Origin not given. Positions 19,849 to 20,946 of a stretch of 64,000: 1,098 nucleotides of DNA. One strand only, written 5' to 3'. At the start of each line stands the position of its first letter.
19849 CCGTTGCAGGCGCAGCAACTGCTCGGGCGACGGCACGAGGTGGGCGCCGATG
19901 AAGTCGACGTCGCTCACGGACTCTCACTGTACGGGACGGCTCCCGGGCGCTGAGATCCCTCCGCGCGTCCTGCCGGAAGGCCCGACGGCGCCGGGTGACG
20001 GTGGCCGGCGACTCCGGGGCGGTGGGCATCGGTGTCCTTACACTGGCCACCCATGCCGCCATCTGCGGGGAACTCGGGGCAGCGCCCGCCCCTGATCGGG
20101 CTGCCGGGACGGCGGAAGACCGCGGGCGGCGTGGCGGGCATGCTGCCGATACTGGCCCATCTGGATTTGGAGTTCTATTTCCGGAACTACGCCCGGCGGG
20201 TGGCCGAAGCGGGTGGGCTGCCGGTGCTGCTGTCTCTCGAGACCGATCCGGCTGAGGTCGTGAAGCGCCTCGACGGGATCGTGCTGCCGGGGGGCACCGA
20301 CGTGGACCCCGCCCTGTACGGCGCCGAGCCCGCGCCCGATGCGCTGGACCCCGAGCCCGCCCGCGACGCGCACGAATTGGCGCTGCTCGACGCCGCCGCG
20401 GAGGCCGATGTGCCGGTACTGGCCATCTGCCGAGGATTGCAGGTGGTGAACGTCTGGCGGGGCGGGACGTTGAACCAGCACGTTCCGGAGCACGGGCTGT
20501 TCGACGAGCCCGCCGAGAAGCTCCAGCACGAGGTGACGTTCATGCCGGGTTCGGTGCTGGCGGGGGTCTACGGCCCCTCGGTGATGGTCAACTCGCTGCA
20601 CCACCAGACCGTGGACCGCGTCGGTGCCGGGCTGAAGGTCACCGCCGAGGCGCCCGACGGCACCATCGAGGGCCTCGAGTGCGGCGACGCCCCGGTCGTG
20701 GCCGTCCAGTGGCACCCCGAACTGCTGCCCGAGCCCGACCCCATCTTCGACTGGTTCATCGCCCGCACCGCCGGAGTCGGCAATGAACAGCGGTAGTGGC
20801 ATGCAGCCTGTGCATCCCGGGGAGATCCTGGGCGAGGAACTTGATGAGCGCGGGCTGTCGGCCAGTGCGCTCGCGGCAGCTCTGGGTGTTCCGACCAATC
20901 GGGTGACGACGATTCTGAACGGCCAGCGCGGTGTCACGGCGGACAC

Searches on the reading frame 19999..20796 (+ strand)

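Call 72: search_protein_families(library=pfam, proteins=[window:19999-20796:+], max_evalue=0.00001)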
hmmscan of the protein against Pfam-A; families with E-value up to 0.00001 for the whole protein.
window:19999-20796:+ (265 aa): 2 families
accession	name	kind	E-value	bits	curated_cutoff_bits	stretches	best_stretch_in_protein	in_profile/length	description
PF07722.19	Peptidase_C26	-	2.2e-57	194.8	20.5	1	60-241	24-219/219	Peptidase C26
PF00117.34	GATase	-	1.4e-14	54.7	22.8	1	61-252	10-186/190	Glutamine amidotransferase class-I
